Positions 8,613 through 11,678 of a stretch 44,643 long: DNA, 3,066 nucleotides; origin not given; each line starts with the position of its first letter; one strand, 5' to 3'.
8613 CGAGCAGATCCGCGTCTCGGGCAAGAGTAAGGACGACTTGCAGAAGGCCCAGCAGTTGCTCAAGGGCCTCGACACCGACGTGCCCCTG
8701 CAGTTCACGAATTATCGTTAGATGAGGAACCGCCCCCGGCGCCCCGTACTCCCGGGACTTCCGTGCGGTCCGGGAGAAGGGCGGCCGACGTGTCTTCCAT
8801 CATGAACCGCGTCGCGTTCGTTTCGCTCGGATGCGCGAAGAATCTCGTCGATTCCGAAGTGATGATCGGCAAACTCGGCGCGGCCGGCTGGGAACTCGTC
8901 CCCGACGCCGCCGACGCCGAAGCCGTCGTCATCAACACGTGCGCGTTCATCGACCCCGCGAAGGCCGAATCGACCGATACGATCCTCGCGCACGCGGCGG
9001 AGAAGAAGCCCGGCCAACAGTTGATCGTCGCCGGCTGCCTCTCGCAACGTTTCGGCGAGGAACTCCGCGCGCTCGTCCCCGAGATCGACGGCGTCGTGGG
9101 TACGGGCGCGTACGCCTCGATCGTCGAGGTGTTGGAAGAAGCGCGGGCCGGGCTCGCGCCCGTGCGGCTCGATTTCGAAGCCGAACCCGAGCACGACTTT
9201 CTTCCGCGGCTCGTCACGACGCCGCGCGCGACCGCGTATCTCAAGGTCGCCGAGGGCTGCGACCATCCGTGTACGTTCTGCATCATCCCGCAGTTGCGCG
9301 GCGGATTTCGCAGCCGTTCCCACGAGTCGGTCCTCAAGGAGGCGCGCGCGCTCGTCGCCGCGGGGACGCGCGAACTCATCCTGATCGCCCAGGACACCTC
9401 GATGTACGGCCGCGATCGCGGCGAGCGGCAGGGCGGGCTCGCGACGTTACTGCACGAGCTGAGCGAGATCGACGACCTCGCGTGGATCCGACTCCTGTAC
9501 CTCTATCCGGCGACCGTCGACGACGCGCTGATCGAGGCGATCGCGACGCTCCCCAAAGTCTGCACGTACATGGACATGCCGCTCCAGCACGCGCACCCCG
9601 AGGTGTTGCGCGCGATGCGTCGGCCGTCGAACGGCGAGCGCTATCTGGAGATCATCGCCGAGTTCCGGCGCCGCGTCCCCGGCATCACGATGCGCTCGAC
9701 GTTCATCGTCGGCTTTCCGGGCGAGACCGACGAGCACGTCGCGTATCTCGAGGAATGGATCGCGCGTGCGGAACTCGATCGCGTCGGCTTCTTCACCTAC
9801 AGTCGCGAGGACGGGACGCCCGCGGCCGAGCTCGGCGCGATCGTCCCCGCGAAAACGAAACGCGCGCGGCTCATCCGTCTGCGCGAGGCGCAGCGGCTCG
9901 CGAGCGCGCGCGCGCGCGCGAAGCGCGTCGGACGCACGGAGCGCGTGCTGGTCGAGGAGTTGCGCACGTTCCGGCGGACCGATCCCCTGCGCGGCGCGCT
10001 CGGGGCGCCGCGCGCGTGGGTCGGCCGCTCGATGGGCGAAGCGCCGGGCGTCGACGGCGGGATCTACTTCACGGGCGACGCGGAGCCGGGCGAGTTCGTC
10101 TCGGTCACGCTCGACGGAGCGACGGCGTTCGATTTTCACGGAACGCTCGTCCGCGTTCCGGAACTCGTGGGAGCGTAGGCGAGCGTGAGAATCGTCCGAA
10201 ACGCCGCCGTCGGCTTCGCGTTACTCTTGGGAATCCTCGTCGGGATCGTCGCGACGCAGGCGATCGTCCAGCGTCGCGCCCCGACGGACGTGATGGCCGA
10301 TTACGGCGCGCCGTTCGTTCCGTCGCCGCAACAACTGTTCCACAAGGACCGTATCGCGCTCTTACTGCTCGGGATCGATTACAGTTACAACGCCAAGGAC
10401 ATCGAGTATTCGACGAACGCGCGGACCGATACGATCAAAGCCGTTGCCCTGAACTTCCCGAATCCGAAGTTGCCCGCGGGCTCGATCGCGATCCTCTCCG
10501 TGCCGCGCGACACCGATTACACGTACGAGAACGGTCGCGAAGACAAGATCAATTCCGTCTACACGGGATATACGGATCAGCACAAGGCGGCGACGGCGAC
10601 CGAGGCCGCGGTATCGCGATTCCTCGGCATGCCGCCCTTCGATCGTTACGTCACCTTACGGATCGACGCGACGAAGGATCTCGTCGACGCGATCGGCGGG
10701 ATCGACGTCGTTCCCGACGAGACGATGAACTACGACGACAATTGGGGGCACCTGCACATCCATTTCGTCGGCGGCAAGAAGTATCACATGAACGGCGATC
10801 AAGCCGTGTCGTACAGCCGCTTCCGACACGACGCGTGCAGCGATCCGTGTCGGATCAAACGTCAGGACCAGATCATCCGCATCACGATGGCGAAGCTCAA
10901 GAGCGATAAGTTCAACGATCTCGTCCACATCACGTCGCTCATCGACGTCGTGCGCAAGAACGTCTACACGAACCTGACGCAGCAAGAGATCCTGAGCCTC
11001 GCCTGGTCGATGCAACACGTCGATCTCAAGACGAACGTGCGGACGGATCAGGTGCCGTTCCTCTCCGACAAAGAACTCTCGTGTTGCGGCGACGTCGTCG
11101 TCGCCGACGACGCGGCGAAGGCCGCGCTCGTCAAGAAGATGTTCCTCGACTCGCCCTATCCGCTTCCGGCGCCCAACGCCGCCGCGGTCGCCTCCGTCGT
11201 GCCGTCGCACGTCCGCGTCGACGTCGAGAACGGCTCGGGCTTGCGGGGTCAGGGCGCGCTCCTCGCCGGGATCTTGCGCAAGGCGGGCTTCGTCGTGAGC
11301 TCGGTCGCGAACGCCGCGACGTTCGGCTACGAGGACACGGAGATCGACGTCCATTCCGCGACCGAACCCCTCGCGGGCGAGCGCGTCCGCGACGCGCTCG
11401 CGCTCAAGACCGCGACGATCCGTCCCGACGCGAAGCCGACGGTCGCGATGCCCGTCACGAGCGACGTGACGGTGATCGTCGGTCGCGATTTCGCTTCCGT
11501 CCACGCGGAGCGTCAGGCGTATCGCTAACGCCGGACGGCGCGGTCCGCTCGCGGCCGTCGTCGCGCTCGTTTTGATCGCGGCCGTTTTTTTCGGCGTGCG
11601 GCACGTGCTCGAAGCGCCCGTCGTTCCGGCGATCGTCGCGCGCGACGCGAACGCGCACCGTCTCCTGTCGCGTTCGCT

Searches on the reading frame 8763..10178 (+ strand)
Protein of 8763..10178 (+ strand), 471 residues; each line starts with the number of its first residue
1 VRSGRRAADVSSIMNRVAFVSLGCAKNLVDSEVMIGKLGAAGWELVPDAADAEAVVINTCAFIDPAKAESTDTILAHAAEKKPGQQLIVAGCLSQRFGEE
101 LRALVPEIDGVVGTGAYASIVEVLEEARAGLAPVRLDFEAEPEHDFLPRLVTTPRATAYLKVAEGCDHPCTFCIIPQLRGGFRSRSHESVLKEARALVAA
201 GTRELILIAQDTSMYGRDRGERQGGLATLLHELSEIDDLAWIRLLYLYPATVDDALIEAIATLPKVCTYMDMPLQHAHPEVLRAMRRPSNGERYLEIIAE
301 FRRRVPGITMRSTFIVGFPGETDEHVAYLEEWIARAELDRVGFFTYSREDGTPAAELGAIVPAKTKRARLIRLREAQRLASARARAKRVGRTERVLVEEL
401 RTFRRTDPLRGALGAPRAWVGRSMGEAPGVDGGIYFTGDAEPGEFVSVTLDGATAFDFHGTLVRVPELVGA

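Call 83: search_protein_families(library=pfam, proteins=[window:8763-10178:+], max_evalue=0.001)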
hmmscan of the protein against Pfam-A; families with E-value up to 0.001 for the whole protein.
window:8763-10178:+ (471 aa): 3 families
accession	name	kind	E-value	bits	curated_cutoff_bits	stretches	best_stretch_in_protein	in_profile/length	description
PF00919.26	UPF0004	-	4.9e-26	91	27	1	16-113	1-98/98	Uncharacterized protein family UPF0004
PF04055.27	Radical_SAM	-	7.5e-24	85.2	29.5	1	162-332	3-165/166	Radical SAM superfamily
PF18693.7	TRAM_2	-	9.7e-12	45.3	27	1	389-463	1-63/63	TRAM domain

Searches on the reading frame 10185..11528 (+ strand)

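Call 83: search_protein_families(library=pfam, proteins=[window:10185-11528:+], max_evalue=0.001)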
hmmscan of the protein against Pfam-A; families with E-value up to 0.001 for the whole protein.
window:10185-11528:+ (447 aa): 2 families
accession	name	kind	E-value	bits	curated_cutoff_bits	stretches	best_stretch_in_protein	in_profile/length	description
PF03816.19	LytR_cpsA_psr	-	5.7e-25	88.7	24.6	1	99-239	15-149/150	LytR_cpsA_psr family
PF13399.11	LytR_C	-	3.8e-11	44.2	22.2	1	343-436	2-86/86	LytR cell envelope-related transcriptional attenuator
